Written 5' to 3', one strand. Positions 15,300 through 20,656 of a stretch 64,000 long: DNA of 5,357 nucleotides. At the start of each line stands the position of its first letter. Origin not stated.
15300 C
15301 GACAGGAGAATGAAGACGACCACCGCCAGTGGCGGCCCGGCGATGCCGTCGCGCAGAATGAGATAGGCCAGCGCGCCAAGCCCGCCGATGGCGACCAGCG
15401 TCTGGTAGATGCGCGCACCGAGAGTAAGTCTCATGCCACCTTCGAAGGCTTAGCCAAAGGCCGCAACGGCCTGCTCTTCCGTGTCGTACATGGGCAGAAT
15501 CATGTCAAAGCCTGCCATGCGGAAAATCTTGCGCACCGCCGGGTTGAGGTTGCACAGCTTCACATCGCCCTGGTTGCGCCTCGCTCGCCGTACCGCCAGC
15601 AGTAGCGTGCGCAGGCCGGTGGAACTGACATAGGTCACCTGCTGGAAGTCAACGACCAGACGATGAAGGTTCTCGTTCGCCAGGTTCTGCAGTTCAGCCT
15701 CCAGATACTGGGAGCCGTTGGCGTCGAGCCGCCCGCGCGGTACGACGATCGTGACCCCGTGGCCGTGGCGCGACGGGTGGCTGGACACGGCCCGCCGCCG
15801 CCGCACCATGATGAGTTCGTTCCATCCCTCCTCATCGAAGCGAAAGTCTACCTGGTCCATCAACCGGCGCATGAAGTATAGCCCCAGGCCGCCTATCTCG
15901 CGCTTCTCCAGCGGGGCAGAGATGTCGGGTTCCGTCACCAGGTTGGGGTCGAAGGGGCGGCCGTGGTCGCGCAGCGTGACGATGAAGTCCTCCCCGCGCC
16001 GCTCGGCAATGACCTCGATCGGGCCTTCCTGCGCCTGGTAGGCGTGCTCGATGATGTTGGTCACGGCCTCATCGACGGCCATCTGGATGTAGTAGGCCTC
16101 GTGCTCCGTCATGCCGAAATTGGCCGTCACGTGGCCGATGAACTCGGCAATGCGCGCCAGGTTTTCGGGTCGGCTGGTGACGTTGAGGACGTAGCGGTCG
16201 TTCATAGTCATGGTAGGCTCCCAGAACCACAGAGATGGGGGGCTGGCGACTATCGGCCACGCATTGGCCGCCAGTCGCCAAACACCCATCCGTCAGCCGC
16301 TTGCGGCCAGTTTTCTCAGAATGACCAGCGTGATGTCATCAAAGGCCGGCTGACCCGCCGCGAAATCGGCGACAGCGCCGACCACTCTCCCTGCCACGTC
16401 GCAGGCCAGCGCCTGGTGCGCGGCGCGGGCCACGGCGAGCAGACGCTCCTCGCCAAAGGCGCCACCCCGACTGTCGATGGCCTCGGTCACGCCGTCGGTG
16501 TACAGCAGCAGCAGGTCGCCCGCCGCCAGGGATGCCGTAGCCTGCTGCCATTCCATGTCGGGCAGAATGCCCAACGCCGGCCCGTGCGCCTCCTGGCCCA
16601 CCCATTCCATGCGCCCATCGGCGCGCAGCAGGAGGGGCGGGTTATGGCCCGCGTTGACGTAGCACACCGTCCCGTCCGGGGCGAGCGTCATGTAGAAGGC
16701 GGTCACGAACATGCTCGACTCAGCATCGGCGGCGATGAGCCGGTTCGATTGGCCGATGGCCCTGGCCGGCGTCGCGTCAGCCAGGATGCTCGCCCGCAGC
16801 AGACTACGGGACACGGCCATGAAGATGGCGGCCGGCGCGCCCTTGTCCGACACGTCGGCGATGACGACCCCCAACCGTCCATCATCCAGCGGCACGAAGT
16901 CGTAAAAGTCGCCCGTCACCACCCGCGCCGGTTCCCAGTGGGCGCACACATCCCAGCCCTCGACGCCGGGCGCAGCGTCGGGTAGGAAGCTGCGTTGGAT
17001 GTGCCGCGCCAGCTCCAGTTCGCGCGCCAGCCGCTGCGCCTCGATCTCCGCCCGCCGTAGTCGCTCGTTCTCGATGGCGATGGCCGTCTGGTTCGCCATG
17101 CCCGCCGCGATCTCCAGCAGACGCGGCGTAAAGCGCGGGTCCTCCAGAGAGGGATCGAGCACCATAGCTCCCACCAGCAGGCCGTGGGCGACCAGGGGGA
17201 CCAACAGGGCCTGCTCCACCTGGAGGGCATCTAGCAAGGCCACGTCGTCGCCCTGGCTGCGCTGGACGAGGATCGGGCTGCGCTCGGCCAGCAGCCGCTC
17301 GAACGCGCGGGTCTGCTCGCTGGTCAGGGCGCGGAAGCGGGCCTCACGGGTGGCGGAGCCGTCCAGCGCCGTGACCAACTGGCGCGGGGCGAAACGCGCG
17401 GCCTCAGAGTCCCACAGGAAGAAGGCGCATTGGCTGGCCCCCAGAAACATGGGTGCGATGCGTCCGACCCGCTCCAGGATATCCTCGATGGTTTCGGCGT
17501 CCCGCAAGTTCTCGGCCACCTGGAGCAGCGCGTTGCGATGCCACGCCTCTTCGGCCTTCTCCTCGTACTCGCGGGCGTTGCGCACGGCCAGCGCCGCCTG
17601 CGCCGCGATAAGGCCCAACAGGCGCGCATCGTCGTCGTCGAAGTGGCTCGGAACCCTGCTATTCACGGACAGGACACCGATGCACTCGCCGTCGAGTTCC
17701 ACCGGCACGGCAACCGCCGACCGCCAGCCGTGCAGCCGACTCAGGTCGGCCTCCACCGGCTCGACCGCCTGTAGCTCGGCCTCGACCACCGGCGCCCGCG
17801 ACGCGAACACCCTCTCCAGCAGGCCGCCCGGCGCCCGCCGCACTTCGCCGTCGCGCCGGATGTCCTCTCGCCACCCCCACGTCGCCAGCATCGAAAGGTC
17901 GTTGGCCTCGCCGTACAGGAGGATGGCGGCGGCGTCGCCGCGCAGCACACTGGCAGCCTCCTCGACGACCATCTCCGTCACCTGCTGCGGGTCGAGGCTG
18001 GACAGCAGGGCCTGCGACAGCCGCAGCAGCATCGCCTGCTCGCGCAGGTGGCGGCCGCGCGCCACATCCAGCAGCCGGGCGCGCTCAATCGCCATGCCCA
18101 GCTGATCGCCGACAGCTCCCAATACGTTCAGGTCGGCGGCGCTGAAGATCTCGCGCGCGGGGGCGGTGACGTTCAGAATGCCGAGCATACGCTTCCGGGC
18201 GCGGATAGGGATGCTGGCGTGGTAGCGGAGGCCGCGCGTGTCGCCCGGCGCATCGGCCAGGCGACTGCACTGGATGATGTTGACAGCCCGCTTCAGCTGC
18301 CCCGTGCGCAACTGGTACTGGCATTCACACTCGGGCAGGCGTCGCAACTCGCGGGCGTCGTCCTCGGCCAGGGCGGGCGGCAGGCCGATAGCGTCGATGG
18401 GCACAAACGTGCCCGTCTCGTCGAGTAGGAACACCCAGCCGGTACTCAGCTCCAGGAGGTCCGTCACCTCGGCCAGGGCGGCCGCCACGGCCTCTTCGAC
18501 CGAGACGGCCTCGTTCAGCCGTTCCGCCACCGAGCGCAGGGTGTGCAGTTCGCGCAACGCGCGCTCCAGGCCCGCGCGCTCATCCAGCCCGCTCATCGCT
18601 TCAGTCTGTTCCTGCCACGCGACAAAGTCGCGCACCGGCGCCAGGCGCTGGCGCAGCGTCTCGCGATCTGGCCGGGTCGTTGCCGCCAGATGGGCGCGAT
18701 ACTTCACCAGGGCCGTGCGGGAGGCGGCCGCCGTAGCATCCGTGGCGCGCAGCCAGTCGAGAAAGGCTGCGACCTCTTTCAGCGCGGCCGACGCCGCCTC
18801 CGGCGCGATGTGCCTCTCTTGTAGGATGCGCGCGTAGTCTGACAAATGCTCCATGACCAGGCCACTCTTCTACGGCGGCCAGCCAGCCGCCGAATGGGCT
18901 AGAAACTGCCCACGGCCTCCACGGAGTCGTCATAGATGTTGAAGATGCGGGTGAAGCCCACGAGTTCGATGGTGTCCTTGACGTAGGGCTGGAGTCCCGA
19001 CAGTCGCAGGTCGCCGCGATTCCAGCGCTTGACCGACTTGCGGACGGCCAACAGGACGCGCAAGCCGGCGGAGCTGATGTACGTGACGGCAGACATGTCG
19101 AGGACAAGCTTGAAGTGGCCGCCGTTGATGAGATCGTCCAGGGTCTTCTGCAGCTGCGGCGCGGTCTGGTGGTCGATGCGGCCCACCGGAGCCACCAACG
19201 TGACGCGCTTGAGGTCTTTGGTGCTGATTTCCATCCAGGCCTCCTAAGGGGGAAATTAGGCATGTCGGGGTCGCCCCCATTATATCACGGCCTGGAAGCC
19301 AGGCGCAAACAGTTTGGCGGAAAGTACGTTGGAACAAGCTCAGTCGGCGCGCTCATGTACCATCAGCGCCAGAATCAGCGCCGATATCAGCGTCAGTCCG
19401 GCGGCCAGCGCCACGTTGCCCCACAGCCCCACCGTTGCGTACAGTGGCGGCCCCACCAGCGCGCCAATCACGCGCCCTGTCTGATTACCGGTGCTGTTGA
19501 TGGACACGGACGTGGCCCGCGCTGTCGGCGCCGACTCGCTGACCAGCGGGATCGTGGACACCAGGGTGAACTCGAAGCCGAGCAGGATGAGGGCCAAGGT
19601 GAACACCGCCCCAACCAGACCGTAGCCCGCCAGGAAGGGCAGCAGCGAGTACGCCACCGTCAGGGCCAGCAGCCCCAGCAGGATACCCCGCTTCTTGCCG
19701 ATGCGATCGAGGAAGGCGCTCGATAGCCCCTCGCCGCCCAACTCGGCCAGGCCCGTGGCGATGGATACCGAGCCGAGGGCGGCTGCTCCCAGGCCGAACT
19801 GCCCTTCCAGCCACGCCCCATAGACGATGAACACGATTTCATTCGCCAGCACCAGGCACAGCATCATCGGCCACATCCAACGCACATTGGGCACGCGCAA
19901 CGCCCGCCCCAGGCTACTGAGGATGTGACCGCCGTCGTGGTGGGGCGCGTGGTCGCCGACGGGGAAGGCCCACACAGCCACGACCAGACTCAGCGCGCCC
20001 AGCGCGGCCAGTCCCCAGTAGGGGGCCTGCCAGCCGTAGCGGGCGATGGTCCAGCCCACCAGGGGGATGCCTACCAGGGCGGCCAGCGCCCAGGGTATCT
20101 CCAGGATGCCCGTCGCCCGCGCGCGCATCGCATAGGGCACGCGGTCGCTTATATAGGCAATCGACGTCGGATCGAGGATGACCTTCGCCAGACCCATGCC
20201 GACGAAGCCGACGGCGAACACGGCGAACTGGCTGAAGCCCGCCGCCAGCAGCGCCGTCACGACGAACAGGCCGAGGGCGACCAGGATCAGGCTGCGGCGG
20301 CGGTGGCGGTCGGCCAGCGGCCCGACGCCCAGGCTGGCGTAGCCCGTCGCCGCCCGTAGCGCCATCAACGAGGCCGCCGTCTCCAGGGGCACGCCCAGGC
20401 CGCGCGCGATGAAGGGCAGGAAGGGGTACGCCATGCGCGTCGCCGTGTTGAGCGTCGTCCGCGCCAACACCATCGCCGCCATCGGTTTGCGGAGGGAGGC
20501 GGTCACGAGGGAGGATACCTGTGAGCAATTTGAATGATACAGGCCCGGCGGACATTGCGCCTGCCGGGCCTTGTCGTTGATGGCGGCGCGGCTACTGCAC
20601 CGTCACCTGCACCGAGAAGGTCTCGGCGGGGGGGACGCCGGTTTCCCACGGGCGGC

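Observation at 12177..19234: Sigma-factor-less partner-switching module apparently co-transcribed with tpiA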

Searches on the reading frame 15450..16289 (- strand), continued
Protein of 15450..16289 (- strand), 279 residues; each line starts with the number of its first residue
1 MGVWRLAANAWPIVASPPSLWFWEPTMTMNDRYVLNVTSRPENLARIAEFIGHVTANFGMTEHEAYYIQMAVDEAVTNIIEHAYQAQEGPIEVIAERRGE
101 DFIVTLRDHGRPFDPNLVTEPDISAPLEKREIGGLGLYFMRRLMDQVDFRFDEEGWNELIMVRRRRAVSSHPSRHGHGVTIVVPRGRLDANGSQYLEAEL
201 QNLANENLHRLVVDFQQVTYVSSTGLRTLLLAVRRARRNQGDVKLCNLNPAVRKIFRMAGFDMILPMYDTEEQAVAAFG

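Call 60: fold_search(model_id=the predicted structure, library=pdb)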
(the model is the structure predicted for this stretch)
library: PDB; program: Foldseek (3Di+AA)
matches with E <= 10: 1216; with E <= 0.001: 67
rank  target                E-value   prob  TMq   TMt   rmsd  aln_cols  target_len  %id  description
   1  1tid_A                1.5e-10  1.00  0.46  0.83   3.9       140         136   22  Crystal Structures of the ADP and ATP bound forms of the Bacillus Anti-sigma factor SpoIIAB in complex with the Anti-a (released 2004-06-15)
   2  1th8_A                1.6e-10  1.00  0.43  0.80   4.8       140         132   25  Crystal Structures of the ADP and ATP bound forms of the Bacillus Anti-sigma factor SpoIIAB in complex with the Anti-a (released 2004-06-15)
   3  1l0o_A                3.7e-10  1.00  0.46  0.80   3.9       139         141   23  Crystal Structure of the Bacillus stearothermophilus Anti-Sigma Factor SpoIIAB with the Sporulation Sigma Factor Sigma (released 2002-04-03)
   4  1tid_C                1.0e-09  1.00  0.45  0.83   4.0       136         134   23  Crystal Structures of the ADP and ATP bound forms of the Bacillus Anti-sigma factor SpoIIAB in complex with the Anti-a (released 2004-06-15)
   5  1til_E                1.7e-09  1.00  0.44  0.77   4.3       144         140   23  Crystal Structures of the ADP and ATP bound forms of the Bacillus Anti-sigma factor SpoIIAB in complex with the Anti-a (released 2004-06-15)
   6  6m37_C                4.7e-09  1.00  0.41  0.87   2.5       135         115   25  The crystal structure of B. subtilis RsbV/RsbW complex in the hexagonal crystal form (released 2020-07-15)
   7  6m37_A                5.7e-09  1.00  0.40  0.87   2.6       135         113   24  The crystal structure of B. subtilis RsbV/RsbW complex in the hexagonal crystal form (released 2020-07-15)
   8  1tid_B                1.4e-08  1.00  0.41  0.83   2.4       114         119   24  Crystal Structures of the ADP and ATP bound forms of the Bacillus Anti-sigma factor SpoIIAB in complex with the Anti-a (released 2004-06-15)
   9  1thn_A                1.5e-08  1.00  0.46  0.82   4.0       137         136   23  Crystal Structures of the ADP and ATP bound forms of the Bacillus Anti-sigma factor SpoIIAB in complex with the Anti-a (released 2004-06-15)
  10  1tid_D                2.3e-08  1.00  0.41  0.83   2.3       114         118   24  Crystal Structures of the ADP and ATP bound forms of the Bacillus Anti-sigma factor SpoIIAB in complex with the Anti-a (released 2004-06-15)
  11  1th8_B                2.7e-08  1.00  0.39  0.82   2.4       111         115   25  Crystal Structures of the ADP and ATP bound forms of the Bacillus Anti-sigma factor SpoIIAB in complex with the Anti-a (released 2004-06-15)
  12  6m36_G                3.3e-08  1.00  0.39  0.90   1.7       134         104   25  The crystal structure of B. subtilis RsbV/RsbW complex in the monoclinic crystal form (released 2020-07-15)
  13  6m36_I                3.7e-08  1.00  0.39  0.91   1.6       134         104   23  The crystal structure of B. subtilis RsbV/RsbW complex in the monoclinic crystal form (released 2020-07-15)
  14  6m36_C                3.9e-08  1.00  0.39  0.91   1.7       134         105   24  The crystal structure of B. subtilis RsbV/RsbW complex in the monoclinic crystal form (released 2020-07-15)
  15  1til_B                3.9e-08  1.00  0.41  0.83   2.4       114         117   24  Crystal Structures of the ADP and ATP bound forms of the Bacillus Anti-sigma factor SpoIIAB in complex with the Anti-a (released 2004-06-15)
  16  6m36_A                5.0e-08  1.00  0.38  0.91   1.7       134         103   24  The crystal structure of B. subtilis RsbV/RsbW complex in the monoclinic crystal form (released 2020-07-15)
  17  8ih8_C                5.0e-08  1.00  0.42  0.79   4.4       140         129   21  anti-sigmaF factor and Anti-sigmaF factor antagonist complex(usfx-RsfB) (released 2024-02-28)
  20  8ih8_D                7.2e-08  1.00  0.41  0.77   4.4       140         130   20  anti-sigmaF factor and Anti-sigmaF factor antagonist complex(usfx-RsfB) (released 2024-02-28)
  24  6m36_E                2.9e-07  1.00  0.37  0.90   1.9       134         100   21  The crystal structure of B. subtilis RsbV/RsbW complex in the monoclinic crystal form (released 2020-07-15)
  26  6m36_B                3.1e-07  1.00  0.36  0.86   2.2       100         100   22  The crystal structure of B. subtilis RsbV/RsbW complex in the monoclinic crystal form (released 2020-07-15)
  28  6m36_H                4.2e-07  1.00  0.36  0.85   2.4       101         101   22  The crystal structure of B. subtilis RsbV/RsbW complex in the monoclinic crystal form (released 2020-07-15)
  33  6m36_O                1.6e-06  1.00  0.37  0.91   1.7       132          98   22  The crystal structure of B. subtilis RsbV/RsbW complex in the monoclinic crystal form (released 2020-07-15)
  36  6m36_F                3.3e-06  1.00  0.34  0.85   2.3        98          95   22  The crystal structure of B. subtilis RsbV/RsbW complex in the monoclinic crystal form (released 2020-07-15)
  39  6m36_D                6.7e-06  1.00  0.35  0.84   2.8       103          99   22  The crystal structure of B. subtilis RsbV/RsbW complex in the monoclinic crystal form (released 2020-07-15)
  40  8ih8_B                8.6e-06  1.00  0.40  0.82   2.1       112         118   19  anti-sigmaF factor and Anti-sigmaF factor antagonist complex(usfx-RsfB) (released 2024-02-28)
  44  8ih8_A                3.5e-05  1.00  0.40  0.83   2.2       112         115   19  anti-sigmaF factor and Anti-sigmaF factor antagonist complex(usfx-RsfB) (released 2024-02-28)
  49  3ke6_B                8.1e-05  1.00  0.40  0.29   2.5       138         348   17  The crystal structure of the RsbU and RsbW domains of Rv1364c from Mycobacterium tuberculosis (released 2010-11-10)
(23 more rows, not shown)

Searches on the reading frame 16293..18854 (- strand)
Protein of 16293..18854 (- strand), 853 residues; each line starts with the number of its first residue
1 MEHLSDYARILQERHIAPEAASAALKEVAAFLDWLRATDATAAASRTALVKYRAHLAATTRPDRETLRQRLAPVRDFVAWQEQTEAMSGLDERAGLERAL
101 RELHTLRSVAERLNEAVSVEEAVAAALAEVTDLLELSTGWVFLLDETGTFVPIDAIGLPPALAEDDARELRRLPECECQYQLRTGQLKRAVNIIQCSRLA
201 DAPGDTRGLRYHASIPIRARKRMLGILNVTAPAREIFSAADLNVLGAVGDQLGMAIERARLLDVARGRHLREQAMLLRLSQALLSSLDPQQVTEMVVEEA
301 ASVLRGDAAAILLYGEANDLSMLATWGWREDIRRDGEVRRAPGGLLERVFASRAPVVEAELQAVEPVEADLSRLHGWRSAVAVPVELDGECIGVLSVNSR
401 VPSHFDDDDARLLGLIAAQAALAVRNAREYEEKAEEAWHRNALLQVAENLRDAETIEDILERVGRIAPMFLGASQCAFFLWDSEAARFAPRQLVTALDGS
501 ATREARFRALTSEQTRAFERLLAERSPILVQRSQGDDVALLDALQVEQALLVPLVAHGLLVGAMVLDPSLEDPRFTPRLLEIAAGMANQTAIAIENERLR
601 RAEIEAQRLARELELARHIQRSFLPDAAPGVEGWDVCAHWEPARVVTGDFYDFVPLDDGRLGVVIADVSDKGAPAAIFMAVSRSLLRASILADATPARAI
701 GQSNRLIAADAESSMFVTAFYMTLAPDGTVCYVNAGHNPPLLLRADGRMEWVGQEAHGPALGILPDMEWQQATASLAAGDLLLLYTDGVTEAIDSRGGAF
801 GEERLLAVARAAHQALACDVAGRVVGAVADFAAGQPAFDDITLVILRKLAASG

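Call 3: search_protein_families(library=pfam, proteins=[window:16293-18854:-], max_evalue=0.01)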
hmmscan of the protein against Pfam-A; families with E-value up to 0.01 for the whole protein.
window:16293-18854:- (853 aa): 4 families
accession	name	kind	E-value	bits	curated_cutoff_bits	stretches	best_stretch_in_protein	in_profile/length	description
PF07228.17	SpoIIE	-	1e-49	169.6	25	1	657-847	1-190/192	Stage II sporulation protein E (SpoIIE)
PF13185.12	GAF_2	-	2.3e-39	135.2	28.6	3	287-424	2-135/136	GAF domain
PF01590.32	GAF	-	9.4e-35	120.5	22.4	3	288-424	1-133/133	GAF domain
PF13492.12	GAF_3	-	1.5e-29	103.4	27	3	288-426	1-129/129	GAF domain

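Call 30: search_protein_families(library=ncbifam, proteins=[window:16293-18854:-], max_evalue=0.01)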
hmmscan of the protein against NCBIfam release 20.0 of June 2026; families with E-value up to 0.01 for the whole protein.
window:16293-18854:- (853 aa): 8 families
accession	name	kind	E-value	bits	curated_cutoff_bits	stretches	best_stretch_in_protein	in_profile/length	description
TIGR01817.1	nifA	equivalog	7e-16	58.1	528.85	1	274-436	5-168/534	nif-specific transcriptional activator NifA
NF047786.1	his_kin_MadS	equivalog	1.9e-14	53.6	500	2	358-447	107-197/434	MadS family sensor histidine kinase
NF045505.1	RR_RssB_Pseudo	equivalog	1.5e-08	34.1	700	1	608-815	151-364/394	two-component system response regulator RssB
NF003451.0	PRK05022.1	equivalog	1.9e-07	30.2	476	1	273-448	6-183/512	nitric oxide reductase transcriptional regulator NorR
NF011958.0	PRK15429.1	equivalog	1.9e-07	30.1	830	1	274-465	188-380/692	formate hydrogenlyase transcriptional activator FlhA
TIGR02865.1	spore_II_E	equivalog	2.4e-07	29.2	490.8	1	646-847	566-762/764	stage II sporulation protein E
NF041606.1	dguan_cyc_DgcA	equivalog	4.1e-06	26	370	0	532-599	106-174/340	diguanylate cyclase DgcA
NF038230.1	Regu_Geo_Pelo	equivalog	0.00023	19.2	1200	1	378-430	470-522/935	GPMC system transcriptional regulator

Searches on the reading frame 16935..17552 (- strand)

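Call 69: search_protein_families(library=pfam, proteins=[window:16935-17552:-], max_evalue=0.01)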
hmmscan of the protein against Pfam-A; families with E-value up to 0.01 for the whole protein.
seq(206 aa): 3 families
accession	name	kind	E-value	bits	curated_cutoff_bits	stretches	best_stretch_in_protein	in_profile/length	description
PF13492.12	GAF_3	-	7e-11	43.1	27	1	22-162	2-129/129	GAF domain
PF13185.12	GAF_2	-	1.1e-10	42.2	28.6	1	20-161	2-136/136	GAF domain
PF01590.32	GAF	-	1.7e-10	42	22.4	1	22-160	2-133/133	GAF domain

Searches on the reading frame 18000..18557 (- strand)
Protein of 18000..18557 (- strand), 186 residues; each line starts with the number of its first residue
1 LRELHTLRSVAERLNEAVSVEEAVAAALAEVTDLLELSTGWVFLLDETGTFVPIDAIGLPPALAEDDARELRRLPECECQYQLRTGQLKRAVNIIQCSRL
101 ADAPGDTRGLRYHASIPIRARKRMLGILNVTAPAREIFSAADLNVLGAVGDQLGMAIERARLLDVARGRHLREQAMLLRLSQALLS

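Call 69: search_protein_families(library=pfam, proteins=[window:18000-18557:-], max_evalue=0.01)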
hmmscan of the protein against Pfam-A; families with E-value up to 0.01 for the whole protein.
seq(186 aa): 3 families
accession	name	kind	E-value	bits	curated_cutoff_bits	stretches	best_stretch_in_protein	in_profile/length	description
PF13185.12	GAF_2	-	1.7e-14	54.6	28.6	1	18-158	2-136/136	GAF domain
PF01590.32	GAF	-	4.4e-12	47.1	22.4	1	20-157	2-133/133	GAF domain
PF13492.12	GAF_3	-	2.8e-07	31.5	27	1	19-159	1-129/129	GAF domain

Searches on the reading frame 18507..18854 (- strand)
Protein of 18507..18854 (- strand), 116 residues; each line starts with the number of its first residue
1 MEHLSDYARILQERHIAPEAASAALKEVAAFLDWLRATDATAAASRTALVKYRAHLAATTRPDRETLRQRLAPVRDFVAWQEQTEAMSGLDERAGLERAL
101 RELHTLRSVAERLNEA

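Call 47: search_protein_families(library=pfam, proteins=[window:18507-18854:-], max_evalue=10)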
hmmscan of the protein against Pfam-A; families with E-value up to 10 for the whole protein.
seq(116 aa): 1 family
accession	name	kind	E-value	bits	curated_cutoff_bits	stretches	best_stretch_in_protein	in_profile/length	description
PF02899.23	Phage_int_SAM_1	-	0.0062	17.2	22.3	1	7-81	4-79/83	Phage integrase, N-terminal SAM-like domain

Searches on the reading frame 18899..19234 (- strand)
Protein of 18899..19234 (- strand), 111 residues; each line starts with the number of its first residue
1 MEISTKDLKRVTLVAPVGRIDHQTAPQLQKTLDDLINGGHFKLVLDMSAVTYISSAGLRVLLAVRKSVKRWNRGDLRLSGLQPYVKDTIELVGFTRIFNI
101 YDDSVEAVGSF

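Call 3: search_protein_families(library=pfam, proteins=[window:18899-19234:-], max_evalue=0.01)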
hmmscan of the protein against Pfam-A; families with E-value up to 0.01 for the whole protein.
window:18899-19234:- (111 aa): 2 families
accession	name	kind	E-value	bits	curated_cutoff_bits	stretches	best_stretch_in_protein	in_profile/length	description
PF01740.26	STAS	-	2.1e-21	76.1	22.6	1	3-107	2-106/106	STAS domain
PF13466.11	STAS_2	-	3.5e-14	53.2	29.2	1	18-94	5-79/80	STAS domain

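Call 12: find_encoding_contigs(protein=window:18899-19234:-, flank=10000, max_places=6)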
Protein window:18899-19234:- (111 aa): 24 contigs read that carry it; 4 places shown.
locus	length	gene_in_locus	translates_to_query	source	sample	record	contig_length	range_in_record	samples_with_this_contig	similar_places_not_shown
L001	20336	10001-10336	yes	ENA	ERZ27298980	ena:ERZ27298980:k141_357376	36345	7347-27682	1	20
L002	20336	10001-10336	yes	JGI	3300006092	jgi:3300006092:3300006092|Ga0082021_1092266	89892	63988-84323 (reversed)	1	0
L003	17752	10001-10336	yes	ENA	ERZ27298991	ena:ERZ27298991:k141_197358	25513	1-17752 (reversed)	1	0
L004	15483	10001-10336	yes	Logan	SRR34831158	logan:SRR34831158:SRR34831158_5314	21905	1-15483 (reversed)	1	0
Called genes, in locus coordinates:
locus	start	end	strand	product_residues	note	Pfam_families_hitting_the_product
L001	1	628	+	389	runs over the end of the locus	PF06925:MGDG_synth, PF04101:Glyco_tran_28_C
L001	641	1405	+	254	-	PF07722:Peptidase_C26, PF00117:GATase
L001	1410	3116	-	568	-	PF01343:Peptidase_S49, PF00574:CLP_protease (faint), PF01972:SDH_protease (weak), PF25145:NfeD1b_N, PF01343:Peptidase_S49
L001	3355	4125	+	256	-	PF00535:Glycos_transf_2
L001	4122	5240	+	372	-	PF01041:DegT_DnrJ_EryC1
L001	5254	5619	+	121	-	PF00892:EamA (weak)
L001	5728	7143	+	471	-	PF04932:Wzy_C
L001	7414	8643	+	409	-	PF09394:Inhibitor_I42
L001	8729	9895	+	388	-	PF07690:MFS_1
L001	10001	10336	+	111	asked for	PF01740:STAS, PF13466:STAS_2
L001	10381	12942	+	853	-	PF01590:GAF, PF13185:GAF_2, PF01590:GAF, PF13185:GAF_2, PF13492:GAF_3, PF13185:GAF_2, PF01590:GAF, PF13492:GAF_3, +2 more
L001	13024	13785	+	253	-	PF13581:HATPase_c_2, PF02518:HATPase_c, PF01740:STAS, PF13466:STAS_2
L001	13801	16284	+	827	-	PF13185:GAF_2 (weak), PF13492:GAF_3, PF01590:GAF, PF13185:GAF_2, PF13492:GAF_3, PF07228:SpoIIE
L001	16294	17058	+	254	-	PF00121:TIM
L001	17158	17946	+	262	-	-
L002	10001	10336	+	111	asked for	PF01740:STAS, PF13466:STAS_2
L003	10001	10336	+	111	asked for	PF01740:STAS, PF13466:STAS_2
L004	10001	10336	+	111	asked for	PF01740:STAS, PF13466:STAS_2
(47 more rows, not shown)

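Call 30: search_protein_families(library=ncbifam, proteins=[window:18899-19234:-], max_evalue=0.01)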
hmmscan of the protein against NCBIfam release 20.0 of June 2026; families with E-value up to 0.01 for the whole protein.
window:18899-19234:- (111 aa): 3 families
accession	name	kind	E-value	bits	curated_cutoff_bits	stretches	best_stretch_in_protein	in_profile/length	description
TIGR00377.1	ant_ant_sig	superfamily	1.5e-22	79.5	53.45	1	1-103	3-105/108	anti-sigma factor antagonist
TIGR02886.1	spore_II_AA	equivalog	1.8e-12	47.2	114.75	1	8-107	6-105/106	anti-sigma F factor antagonist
NF033618.0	mlaB_1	equivalog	0.0075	16.7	90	1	18-95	16-89/94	lipid asymmetry maintenance protein MlaB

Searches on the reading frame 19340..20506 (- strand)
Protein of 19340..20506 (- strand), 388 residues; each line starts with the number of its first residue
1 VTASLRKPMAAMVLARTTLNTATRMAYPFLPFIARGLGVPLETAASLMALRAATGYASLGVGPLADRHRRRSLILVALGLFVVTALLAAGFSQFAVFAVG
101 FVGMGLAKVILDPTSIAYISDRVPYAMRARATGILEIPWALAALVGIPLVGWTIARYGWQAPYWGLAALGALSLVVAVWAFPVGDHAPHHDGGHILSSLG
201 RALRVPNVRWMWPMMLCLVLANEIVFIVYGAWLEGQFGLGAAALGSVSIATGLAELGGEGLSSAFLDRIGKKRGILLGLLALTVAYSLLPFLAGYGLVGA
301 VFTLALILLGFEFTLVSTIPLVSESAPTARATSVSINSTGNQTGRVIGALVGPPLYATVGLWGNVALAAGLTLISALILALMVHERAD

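Call 3: search_protein_families(library=pfam, proteins=[window:19340-20506:-], max_evalue=0.01)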
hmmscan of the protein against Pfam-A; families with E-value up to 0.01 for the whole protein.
window:19340-20506:- (388 aa): 1 family
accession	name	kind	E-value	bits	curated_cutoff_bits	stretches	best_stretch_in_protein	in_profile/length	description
PF07690.21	MFS_1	-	9.8e-43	146.8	33.4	2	20-333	9-330/347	Major Facilitator Superfamily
